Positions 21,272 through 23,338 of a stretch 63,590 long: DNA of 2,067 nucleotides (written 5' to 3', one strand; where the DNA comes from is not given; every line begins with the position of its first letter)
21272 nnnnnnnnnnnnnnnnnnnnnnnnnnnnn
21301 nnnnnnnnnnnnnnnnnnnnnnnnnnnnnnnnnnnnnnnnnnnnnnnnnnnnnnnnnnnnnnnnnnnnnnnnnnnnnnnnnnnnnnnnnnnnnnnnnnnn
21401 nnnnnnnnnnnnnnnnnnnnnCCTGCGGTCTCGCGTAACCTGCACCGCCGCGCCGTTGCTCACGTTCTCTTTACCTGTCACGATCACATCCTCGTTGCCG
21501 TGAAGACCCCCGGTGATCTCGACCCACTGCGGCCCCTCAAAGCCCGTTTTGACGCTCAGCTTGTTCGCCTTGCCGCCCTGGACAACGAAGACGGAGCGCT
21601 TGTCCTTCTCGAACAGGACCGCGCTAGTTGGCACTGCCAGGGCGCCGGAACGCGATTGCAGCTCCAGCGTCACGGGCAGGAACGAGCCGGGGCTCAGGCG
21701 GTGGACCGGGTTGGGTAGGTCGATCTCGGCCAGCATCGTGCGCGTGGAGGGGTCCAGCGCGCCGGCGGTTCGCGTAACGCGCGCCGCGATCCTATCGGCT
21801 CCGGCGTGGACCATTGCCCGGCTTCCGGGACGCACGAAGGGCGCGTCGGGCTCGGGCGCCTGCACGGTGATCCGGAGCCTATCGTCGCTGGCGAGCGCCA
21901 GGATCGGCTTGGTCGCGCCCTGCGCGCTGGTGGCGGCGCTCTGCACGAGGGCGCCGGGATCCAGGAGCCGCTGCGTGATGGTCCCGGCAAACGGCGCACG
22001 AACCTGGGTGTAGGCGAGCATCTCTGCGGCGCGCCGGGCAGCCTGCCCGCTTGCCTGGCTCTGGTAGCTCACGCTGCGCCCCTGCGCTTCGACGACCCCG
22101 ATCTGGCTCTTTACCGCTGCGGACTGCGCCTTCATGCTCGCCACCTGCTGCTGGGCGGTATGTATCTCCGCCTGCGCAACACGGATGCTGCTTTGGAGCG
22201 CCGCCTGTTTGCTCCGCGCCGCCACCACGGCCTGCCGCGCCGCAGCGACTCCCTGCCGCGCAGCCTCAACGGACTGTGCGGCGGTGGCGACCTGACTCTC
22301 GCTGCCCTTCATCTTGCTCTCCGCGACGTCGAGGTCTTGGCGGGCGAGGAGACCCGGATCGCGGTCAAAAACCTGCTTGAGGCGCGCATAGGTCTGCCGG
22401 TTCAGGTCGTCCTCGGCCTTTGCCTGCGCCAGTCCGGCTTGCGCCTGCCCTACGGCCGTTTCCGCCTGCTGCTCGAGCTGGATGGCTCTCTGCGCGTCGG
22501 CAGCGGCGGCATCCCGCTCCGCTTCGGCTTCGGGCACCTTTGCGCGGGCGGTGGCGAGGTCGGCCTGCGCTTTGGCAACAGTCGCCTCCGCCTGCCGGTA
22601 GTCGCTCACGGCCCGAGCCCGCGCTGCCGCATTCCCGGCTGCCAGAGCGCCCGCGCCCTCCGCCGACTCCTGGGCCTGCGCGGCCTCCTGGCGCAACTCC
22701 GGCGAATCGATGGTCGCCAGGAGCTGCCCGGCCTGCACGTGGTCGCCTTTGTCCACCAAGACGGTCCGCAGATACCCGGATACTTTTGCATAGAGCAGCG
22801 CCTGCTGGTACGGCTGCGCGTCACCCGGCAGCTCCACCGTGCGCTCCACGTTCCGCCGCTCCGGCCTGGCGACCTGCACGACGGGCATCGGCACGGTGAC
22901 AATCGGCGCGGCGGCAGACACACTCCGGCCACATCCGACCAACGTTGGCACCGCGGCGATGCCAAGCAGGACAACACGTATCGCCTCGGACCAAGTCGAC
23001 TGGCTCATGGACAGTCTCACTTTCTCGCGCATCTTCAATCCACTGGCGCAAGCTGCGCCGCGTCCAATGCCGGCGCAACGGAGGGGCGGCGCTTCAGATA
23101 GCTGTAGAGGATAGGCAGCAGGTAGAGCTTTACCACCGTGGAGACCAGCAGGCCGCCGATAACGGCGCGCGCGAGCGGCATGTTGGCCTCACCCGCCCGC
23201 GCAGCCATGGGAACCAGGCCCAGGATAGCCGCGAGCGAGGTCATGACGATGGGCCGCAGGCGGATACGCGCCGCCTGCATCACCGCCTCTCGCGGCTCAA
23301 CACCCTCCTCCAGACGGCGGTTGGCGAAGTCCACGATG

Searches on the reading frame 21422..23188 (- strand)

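Call 36: search_protein_families(library=pfam, proteins=[window:21422-23188:-], max_evalue=0.0001)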
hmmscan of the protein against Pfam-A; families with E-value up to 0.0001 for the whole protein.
window:21422-23188:- (589 aa): 3 families
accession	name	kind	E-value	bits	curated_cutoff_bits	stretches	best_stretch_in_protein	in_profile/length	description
PF16576.10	HlyD_D23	-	4.2e-14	52.8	30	1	336-503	50-213/214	Barrel-sandwich domain of CusB or HlyD membrane-fusion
PF13437.12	HlyD_3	-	1.6e-11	45.4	22.2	1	396-494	2-96/106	HlyD family secretion protein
PF13533.13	Biotin_lipoyl_2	-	1.8e-07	31.2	29.8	1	134-161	5-32/32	Biotin-lipoyl like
